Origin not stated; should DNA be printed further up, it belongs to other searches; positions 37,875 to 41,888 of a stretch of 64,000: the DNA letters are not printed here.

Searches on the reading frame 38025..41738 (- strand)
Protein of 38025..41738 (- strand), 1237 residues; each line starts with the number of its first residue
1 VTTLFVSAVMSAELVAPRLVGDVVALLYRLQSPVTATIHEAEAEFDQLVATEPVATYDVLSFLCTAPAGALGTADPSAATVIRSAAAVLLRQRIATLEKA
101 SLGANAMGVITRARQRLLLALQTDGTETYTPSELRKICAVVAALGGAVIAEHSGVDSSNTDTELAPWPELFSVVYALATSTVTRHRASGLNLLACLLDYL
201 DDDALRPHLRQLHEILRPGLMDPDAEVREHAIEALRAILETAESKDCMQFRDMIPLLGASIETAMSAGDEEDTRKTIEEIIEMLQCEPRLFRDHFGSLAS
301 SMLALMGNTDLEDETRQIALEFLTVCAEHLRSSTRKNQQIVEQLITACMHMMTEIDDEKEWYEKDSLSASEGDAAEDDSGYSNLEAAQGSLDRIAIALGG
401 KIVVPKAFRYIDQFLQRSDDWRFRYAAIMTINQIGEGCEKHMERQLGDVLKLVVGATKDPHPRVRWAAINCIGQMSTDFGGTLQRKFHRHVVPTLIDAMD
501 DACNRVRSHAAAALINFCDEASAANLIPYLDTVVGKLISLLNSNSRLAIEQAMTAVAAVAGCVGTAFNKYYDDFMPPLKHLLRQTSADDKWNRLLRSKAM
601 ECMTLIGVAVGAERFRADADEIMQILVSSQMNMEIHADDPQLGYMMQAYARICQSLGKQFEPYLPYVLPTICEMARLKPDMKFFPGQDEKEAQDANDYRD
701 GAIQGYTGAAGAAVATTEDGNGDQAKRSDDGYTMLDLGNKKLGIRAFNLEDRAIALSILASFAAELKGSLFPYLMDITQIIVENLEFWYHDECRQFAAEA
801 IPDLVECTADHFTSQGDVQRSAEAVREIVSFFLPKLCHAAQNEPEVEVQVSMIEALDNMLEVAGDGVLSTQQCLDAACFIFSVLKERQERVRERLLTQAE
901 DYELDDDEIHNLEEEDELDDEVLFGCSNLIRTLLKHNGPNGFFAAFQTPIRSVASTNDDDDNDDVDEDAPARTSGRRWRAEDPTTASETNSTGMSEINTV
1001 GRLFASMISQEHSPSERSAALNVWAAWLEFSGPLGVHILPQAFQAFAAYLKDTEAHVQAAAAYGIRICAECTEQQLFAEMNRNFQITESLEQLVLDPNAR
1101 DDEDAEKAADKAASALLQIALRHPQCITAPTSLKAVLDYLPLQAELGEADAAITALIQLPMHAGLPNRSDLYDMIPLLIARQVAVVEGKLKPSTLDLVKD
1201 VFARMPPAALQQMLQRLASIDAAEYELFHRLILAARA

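Call 7: search_protein_families(library=pfam, proteins=[window:38025-41738:-], max_evalue=1)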
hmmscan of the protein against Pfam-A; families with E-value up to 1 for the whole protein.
window:38025-41738:- (1237 aa): 45 families (the best 25 are shown)
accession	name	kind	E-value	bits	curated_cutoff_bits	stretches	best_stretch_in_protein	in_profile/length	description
PF25780.1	TPR_IPO5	-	6.8e-27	95.2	27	1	135-298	15-169/172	IPO5-like, TPR repeats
PF13513.12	HEAT_EZ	-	1.3e-23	83.4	27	3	421-475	1-55/55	HEAT-like repeat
PF02985.28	HEAT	-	3.2e-20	70.7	23.5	3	450-477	2-29/31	HEAT repeat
PF13646.12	HEAT_2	-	1.6e-19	70.4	27.7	4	413-477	6-60/88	HEAT repeats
PF18808.7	Importin_rep_4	-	1.6e-18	67.2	27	1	308-405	1-90/90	Importin repeat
PF25574.1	TPR_IMB1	-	1.3e-13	50.9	29.1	1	511-709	127-314/388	Importin subunit beta-1-like, TPR repeats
PF24714.1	TOR1L1_N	-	3.5e-13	50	43.3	2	442-608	76-240/281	TORTIFOLIA1 N-terminal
PF12755.13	Vac14_Fab1_bd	-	1.1e-11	45.6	22.1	1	478-541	16-77/97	Vacuolar 14 Fab1-binding region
PF25757.1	TPR_DNAAF5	-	2.9e-11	43.5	27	2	423-476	102-155/288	Dynein axonemal assembly factor 5-like, TPR repeats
PF24987.1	HEAT_EF3_N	-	3.6e-11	43.7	32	1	406-471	103-168/169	EF3 N-terminal HEAT repeat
PF18829.7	Importin_rep_6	-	1.8e-09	38.3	23.9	1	850-948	3-99/110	Importin repeat 6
PF12460.14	MMS19_C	-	4e-08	33.1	32.9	2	182-244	325-387/426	RNAPII transcription regulator C-terminal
PF12719.13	Cnd3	-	2.8e-06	27.2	25.8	1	451-516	29-89/288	Nuclear condensing complex subunits, C-term domain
PF12717.13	Cnd1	-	1.3e-05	25.7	26.4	1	456-557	29-124/162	non-SMC mitotic condensation complex subunit 1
PF21040.3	CEP104-like_TOG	-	1.9e-05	25.4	24.3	1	418-552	21-164/208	Centrosomal protein CEP104-like, TOG domain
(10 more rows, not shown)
